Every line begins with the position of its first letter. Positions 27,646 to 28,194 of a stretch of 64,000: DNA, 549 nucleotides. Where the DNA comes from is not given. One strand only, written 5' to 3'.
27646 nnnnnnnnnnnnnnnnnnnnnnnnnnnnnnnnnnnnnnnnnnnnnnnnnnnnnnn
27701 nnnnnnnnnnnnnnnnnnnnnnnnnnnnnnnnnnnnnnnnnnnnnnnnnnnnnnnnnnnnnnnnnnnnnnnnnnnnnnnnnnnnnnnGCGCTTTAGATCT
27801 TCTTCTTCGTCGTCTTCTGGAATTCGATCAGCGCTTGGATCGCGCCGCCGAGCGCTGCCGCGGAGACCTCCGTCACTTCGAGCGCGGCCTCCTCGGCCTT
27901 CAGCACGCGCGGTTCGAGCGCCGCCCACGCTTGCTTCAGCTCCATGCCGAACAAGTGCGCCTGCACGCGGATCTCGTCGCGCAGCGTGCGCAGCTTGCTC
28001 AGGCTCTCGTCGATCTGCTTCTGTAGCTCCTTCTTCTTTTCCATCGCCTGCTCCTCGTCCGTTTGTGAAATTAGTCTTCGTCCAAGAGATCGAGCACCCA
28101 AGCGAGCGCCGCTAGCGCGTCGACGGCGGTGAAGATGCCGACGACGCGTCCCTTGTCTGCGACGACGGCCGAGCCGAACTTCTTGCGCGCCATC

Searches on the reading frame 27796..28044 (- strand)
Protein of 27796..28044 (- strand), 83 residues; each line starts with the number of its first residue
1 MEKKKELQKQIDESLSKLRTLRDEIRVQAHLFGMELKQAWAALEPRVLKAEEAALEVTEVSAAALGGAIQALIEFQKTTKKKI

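Call 13: search_protein_families(library=pfam, proteins=[window:27796-28044:-], max_evalue=0.01)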
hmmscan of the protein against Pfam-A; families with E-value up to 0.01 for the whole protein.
seq(83 aa): 0 families

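Call 16: find_homologous_proteins(query=window:27796-28044:-, max_evalue=0.01)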
Query seq(83 aa) (83 aa): 3 proteins with E <= 0.01 among 41 candidates.
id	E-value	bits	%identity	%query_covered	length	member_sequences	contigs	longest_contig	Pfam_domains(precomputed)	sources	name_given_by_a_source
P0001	4.5e-41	155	99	100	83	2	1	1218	-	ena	-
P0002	2.7e-30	121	79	94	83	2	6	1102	-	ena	-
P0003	2.9e-21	92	67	90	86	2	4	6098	-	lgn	-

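Call 20: find_encoding_contigs(protein=P0003, flank=6000)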
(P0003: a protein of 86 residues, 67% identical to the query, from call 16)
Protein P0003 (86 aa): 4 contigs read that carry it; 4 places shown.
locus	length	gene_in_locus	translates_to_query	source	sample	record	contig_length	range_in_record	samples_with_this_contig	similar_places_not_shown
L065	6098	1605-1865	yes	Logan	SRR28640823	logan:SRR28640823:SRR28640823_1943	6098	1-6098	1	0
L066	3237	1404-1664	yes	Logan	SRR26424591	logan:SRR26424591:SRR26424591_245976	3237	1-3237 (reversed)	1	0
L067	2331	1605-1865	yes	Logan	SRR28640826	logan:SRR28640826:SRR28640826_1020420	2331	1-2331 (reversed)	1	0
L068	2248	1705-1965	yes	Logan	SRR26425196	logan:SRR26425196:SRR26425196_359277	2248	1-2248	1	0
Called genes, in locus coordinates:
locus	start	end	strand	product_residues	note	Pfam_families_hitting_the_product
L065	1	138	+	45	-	?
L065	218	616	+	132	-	-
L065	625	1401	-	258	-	-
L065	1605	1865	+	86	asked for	-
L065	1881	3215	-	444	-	PF04055:Radical_SAM, PF06969:HemN_C (faint)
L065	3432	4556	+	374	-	-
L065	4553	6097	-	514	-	?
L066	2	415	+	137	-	?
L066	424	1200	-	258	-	-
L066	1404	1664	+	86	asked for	-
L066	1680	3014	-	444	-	PF04055:Radical_SAM, PF06969:HemN_C (faint)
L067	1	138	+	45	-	?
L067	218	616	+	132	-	-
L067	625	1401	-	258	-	-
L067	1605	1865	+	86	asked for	-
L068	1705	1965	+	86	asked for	-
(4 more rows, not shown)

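Call 21: find_encoding_contigs(protein=P0002, flank=6000)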
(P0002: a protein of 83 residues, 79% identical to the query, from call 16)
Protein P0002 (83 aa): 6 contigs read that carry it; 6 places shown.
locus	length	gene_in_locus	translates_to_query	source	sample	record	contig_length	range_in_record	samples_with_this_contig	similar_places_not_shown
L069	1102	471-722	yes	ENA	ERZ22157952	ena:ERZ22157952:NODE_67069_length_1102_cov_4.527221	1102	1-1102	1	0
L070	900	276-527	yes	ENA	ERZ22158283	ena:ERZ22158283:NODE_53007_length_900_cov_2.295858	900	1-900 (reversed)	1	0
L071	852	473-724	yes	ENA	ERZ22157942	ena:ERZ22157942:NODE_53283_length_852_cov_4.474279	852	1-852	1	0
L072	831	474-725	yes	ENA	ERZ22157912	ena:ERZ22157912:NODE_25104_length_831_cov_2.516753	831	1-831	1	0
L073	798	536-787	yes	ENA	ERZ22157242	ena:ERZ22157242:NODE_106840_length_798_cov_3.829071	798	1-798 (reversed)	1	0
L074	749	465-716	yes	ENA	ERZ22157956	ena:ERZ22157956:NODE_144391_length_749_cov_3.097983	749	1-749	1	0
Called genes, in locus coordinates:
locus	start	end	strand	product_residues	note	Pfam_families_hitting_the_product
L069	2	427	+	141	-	?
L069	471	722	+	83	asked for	-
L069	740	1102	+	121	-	?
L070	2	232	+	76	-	?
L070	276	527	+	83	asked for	-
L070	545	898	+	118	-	?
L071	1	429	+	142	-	?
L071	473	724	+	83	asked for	-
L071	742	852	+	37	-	?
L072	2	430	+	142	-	?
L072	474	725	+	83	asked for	-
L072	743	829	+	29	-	?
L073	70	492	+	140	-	PF00571:CBS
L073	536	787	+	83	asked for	-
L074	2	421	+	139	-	?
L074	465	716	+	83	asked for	-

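Call 22: find_encoding_contigs(protein=P0001, flank=6000)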
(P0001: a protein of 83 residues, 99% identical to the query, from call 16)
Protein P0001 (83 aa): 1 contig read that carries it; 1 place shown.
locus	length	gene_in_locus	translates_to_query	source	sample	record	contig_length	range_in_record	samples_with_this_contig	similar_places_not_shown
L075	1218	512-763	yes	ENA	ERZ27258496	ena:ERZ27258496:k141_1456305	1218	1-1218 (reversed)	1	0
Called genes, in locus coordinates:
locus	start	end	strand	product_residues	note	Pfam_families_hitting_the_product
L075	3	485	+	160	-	?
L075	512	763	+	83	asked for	-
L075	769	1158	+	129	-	PF00072:Response_reg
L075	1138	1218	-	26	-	?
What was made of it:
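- The CBS-83aa-REC order is conserved in L069 and L075 (calls 21, 22).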

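Call 32: predict_structure(alignment_id=A1)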
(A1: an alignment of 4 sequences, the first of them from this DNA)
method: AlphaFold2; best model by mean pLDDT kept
length: 83 residues; sequences in the alignment: 4
mean_pLDDT: 87.7   pTM: 0.73
mean pLDDT of the five models: 87.7, 86.6, 86.5, 86.4, 85.2
residues with pLDDT >= 90: 38; 70-90: 42; 50-70: 3; < 50: 0
segments of 3 or more residues with pLDDT < 50: none
pLDDT, mean of each block of 10 residues (from residue 1): 84 93 89 83 91 88 92 87 67
secondary structure, 60 per line:
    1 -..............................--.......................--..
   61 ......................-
elements in order: H2-31 H34-56 H59-82

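Call 33: search_protein_representatives(alignment_id=A1)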
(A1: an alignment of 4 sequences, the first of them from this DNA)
Query: 4 sequences, 83 profile positions. Proteins with E-value up to 0.001 (for the whole library): 671; up to 1e-10: 72; up to 1e-30: 0. The best 150 are listed.
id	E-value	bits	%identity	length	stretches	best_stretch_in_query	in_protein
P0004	3.5e-26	107.0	-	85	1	4-82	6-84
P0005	2.0e-24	101.4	-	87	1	2-80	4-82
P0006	1.1e-17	79.8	-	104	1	4-75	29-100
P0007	2.4e-16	75.5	-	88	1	6-68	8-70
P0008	1.5e-15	72.9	-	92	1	4-79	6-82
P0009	3.7e-15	71.7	-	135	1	4-78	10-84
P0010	4.3e-15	71.5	-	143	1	3-81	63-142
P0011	6.2e-15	71.0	-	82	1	4-76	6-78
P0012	8.5e-15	70.5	-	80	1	1-76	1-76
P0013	1.6e-14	69.7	-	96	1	4-79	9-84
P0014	2.9e-14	68.8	-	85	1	4-80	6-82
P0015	3.9e-14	68.4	-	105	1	3-76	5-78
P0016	4.8e-14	68.1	-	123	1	11-75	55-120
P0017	6.1e-14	67.8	-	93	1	4-81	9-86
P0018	8.1e-14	67.4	-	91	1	5-79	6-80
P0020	1.1e-13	66.9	-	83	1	3-80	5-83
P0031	4.0e-13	65.2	-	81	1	3-74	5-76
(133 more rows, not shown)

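Call 36: search_protein_families(library=pfam, alignment_id=A2, max_evalue=0.01)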
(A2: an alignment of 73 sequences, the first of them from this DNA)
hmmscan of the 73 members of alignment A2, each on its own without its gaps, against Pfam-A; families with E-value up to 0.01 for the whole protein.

A. member 1, seq(83 aa): 0 families

B. families by the number of members that match (of 73 scanned): 23 families
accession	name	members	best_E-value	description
PF07798.16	CCDC90-like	4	0.00026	Coiled-coil domain-containing protein 90-like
PF25482.1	DUF7905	3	0.00031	Domain of unknown function (DUF7905)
PF01442.23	Apolipoprotein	2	0.00038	Apolipoprotein A1/A4/E domain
PF01920.25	Prefoldin_2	2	0.00082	Prefoldin subunit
PF20072.4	DUF6468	2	0.001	Domain of unknown function (DUF6468)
PF20379.3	DUF6674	1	2.6e-07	Family of unknown function (DUF6674)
PF24255.1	DUF7456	1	2.2e-05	Family of unknown function (DUF7456)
PF11471.13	Sugarporin_N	1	0.00035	Maltoporin periplasmic N-terminal extension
PF20186.3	DUF6549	1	0.0006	Family of unknown function (DUF6549)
PF25007.1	DYH2-5-8_CC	1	0.00072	Dynein axonemal heavy chain 2/5/8 coiled-coil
PF12128.14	DUF3584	1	0.0011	Protein of unknown function (DUF3584)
PF01576.24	Myosin_tail_1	1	0.0013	Myosin tail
PF13675.11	PilJ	1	0.0026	Type IV pili methyl-accepting chemotaxis transducer N-term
PF02611.20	CDH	1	0.0027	CDP-diacylglycerol pyrophosphatase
PF02346.21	Vac_Fusion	1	0.0027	Chordopoxvirus multifunctional envelope protein A27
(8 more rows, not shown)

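Call 37: fold_search(model_id=the predicted structure, library=pdb)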
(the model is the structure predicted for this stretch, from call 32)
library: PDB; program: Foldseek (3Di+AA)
matches with E <= 10: 116; with E <= 0.001: 0
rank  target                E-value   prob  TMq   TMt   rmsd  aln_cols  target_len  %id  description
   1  3rgu_D                7.0e-01  0.85  0.62  0.60   3.5        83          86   14  Structure of Fap-NRa at pH 5.0 (released 2011-12-28)
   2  2win_M                7.0e-01  0.47  0.43  0.43   5.5        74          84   15  C3 convertase (C3bBb) stabilized by SCIN (released 2009-06-09)
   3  2kub_MODEL_1_A        9.0e-01  0.75  0.58  0.59   3.0        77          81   17  Solution structure of the alpha subdomain of the major non-repeat unit of Fap1 fimbriae of Streptococcus paras (released 2010-07-21)
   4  3rgu_C                9.6e-01  0.80  0.61  0.60   3.3        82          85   15  Structure of Fap-NRa at pH 5.0 (released 2011-12-28)
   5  9min_I                9.6e-01  0.57  0.57  0.40  10.9       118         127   21  Structure of a designed minibinder to NYESO1-A*02:01 (released 2025-08-06)
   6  9min_D                9.6e-01  0.54  0.55  0.38  11.0       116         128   22  Structure of a designed minibinder to NYESO1-A*02:01 (released 2025-08-06)
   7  3rgu_A                1.0e+00  0.80  0.62  0.59   3.5        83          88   14  Structure of Fap-NRa at pH 5.0 (released 2011-12-28)
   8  3t49_A                1.0e+00  0.25  0.42  0.47   3.9        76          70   20  Crystal structure of truncated form of Staphylococcal Complement Inhibitor B (SCIN-B) at 1.5 Angstrom (released 2011-11-23)
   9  2qff                  1.2e+00  0.21  0.41  0.44   4.2        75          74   13  Crystal structure of Staphylococcal Complement Inhibitor (released 2007-09-04)
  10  4h6h_A                1.2e+00  0.47  0.52  0.54   4.9        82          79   18  Crystal Structure of Staphylococcal Complement Inhibitor SCIN-B(4-85) (released 2012-12-19)
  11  8iwh_Q                1.3e+00  0.30  0.49  0.30  10.8        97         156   18  Structure and characteristics of a photosystem II supercomplex containing monomeric LHCX and dimeric FCPII antennae fr (released 2023-10-25)
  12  5j0l_E                1.3e+00  0.18  0.39  0.31   7.7       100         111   15  De novo design of protein homo-oligomers with modular hydrogen bond network-mediated specificity (released 2016-07-06)
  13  3rgu_B                1.4e+00  0.63  0.56  0.54   3.2        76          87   16  Structure of Fap-NRa at pH 5.0 (released 2011-12-28)
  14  4h6h_B                1.5e+00  0.41  0.51  0.53   4.8        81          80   18  Crystal Structure of Staphylococcal Complement Inhibitor SCIN-B(4-85) (released 2012-12-19)
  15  6jlu_Q                1.9e+00  0.20  0.48  0.31  10.5        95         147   18  Structure of PSII-FCP supercomplex from a centric diatom Chaetoceros gracilis at 3.02 angstrom resolution (released 2019-07-31)
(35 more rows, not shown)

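Call 38: search_solved_structures(query=A2, max_evalue=10)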
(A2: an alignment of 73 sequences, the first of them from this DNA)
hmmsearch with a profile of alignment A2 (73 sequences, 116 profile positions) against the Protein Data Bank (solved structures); distinct sequences matched with E-value up to 10: 9.
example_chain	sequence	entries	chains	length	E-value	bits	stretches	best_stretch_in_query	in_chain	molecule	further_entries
9dkk_D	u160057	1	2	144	0.27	14.6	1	49-109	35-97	Miniprotein cb3_GGGSGGGS_SB175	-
9gsx_A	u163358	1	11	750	0.29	14.5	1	62-109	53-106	Flagellin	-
4uos_A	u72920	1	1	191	1.5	12.2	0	60-105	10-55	DESIGNED HELICAL BUNDLE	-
3r2p_A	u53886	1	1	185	2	11.8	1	41-105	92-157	Apolipoprotein A-I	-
8bhf_n1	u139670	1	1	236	2.6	11.4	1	14-55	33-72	CCR4-NOT transcription complex subunit 3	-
6pts_A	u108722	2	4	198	6.6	10.1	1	42-105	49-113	Apolipoprotein A-I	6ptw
2msc_A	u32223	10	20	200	7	10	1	42-105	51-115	Apolipoprotein A-I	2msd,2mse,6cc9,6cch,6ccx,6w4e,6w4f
4v6m_A0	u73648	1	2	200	9.7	9.6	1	41-105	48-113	Apolipoprotein A-I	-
1av1_A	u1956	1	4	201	9.9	9.5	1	41-105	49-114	APOLIPOPROTEIN A-I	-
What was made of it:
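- On Hpt phosphotransfer domain (PF01627): No Hpt appears in PDB at E<10 (call 38).
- No Hpt appears by profile search against PDB at E<10 (call 38).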

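Call 39: search_protein_families(library=ncbifam, proteins=[window:27796-28044:-, P0004, P0007, P0011, P0020, P0031], max_evalue=0.01)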
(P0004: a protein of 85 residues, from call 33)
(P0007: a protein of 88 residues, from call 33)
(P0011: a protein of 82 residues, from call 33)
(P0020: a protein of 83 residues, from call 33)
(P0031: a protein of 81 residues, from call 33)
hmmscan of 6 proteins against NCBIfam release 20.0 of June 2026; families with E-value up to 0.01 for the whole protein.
seq(83 aa): 0 families

P0004 (85 aa): 0 families

P0007 (88 aa): 0 families

P0011 (82 aa): 1 family
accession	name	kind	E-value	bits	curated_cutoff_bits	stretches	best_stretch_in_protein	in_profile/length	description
NF052504.1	sll1863_fam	domain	0.00049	20.2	35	1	3-65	29-88/93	sll1863 family stress response protein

P0020 (83 aa): 1 family
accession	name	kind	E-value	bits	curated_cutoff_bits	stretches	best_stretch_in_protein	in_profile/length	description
NF052504.1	sll1863_fam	domain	0.0025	18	35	1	2-62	28-88/93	sll1863 family stress response protein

P0031 (81 aa): 1 family
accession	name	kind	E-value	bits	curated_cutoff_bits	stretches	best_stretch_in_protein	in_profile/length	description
NF052504.1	sll1863_fam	domain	0.00021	21.4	35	1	2-67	28-90/93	sll1863 family stress response protein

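Call 45: find_related_loci(query=A1, collection=metagenome_contigs, flank=8000)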
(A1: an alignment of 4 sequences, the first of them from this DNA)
Query A1 (83 aa) in metagenome_contigs; peptide patterns used: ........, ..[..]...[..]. (x = any residue, [..] = any of these).
229 stretches matched a pattern; 2 encode a relative of the query (tblastn E <= 1e-3); 2 distinct loci.
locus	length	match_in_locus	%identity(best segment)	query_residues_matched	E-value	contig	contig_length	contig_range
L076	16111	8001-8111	57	15-51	9e-11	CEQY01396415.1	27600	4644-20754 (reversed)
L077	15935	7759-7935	42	14-64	3e-6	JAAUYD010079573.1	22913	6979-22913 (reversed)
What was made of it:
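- Tried and rejected: It gave only two distant loci (call 45).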

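Call 112: predict_structure(alignment_id=A2)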
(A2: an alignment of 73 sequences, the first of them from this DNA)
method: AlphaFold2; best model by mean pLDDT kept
length: 83 residues; sequences in the alignment: 73
mean_pLDDT: 88.3   pTM: 0.72
mean pLDDT of the five models: 88.3, 87.0, 86.1, 85.9, 84.7
residues with pLDDT >= 90: 44; 70-90: 37; 50-70: 2; < 50: 0
segments of 3 or more residues with pLDDT < 50: none
pLDDT, mean of each block of 10 residues (from residue 1): 86 93 90 86 92 89 91 87 63
secondary structure, 60 per line:
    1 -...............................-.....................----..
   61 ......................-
elements in order: H2-32 H34-54 H59-82
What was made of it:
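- On Hpt phosphotransfer domain (PF01627): Three helices (2-31, 34-56, 59-82) at pLDDT 87.7 and 88.3 (calls 32, 112).
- The fold is a three-helix rather than a four-helix bundle, at pLDDT 88 with both shallow and deep alignments (calls 32, 112).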

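Call 115: fold_search(model_id=the predicted structure, library=pdb)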
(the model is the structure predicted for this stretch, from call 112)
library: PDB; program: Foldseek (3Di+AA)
matches with E <= 10: 120; with E <= 0.001: 0
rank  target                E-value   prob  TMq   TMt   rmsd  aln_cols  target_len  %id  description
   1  3rgu_A                8.0e-01  0.85  0.62  0.59   3.5        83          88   14  Structure of Fap-NRa at pH 5.0 (released 2011-12-28)
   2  3rgu_D                8.5e-01  0.84  0.62  0.60   3.5        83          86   14  Structure of Fap-NRa at pH 5.0 (released 2011-12-28)
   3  9min_D                9.6e-01  0.47  0.52  0.37  11.1       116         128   22  Structure of a designed minibinder to NYESO1-A*02:01 (released 2025-08-06)
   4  3rgu_C                1.0e+00  0.80  0.62  0.60   3.3        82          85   15  Structure of Fap-NRa at pH 5.0 (released 2011-12-28)
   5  9min_I                1.1e+00  0.47  0.54  0.38  11.0       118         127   22  Structure of a designed minibinder to NYESO1-A*02:01 (released 2025-08-06)
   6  2win_M                1.2e+00  0.21  0.41  0.41   4.6        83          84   14  C3 convertase (C3bBb) stabilized by SCIN (released 2009-06-09)
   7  6dg5_A                1.2e+00  0.14  0.33  0.31  13.6        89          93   11  Structure of a de novo designed Interleukin-2/Interleukin-15 mimetic complex with IL-2Rb and IL-2Rg (released 2019-01-16)
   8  6qev_B                1.3e+00  0.44  0.50  0.05   3.4        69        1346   20  EngBF DARPin Fusion 4b B6 (released 2019-11-06)
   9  8iwh_Q                1.3e+00  0.30  0.49  0.29  10.8        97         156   18  Structure and characteristics of a photosystem II supercomplex containing monomeric LHCX and dimeric FCPII antennae fr (released 2023-10-25)
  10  7s0r_A                1.5e+00  0.57  0.57  0.56   4.2        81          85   11  Crystal Structure of a Complement Factor H-binding Fragment within the B75KN Region of the Group B Streptococcus Beta  (released 2021-12-15)
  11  3t49_A                1.5e+00  0.21  0.42  0.47   4.0        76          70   20  Crystal structure of truncated form of Staphylococcal Complement Inhibitor B (SCIN-B) at 1.5 Angstrom (released 2011-11-23)
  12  7vd5_Q                1.6e+00  0.20  0.43  0.27  14.7       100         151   13  Structure of C2S2M2-type PSII-FCPII supercomplex from diatom (released 2022-03-02)
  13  4h6h_A                1.7e+00  0.38  0.52  0.54   5.0        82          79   18  Crystal Structure of Staphylococcal Complement Inhibitor SCIN-B(4-85) (released 2012-12-19)
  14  4h6h_B                1.7e+00  0.38  0.51  0.53   4.9        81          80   18  Crystal Structure of Staphylococcal Complement Inhibitor SCIN-B(4-85) (released 2012-12-19)
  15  5j0l_E                1.7e+00  0.16  0.39  0.32   7.7       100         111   15  De novo design of protein homo-oligomers with modular hydrogen bond network-mediated specificity (released 2016-07-06)
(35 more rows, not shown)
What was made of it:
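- On Hpt phosphotransfer domain (PF01627): The best Foldseek hits are generic three-helix bundles at E>=0.7 (calls 37, 115).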
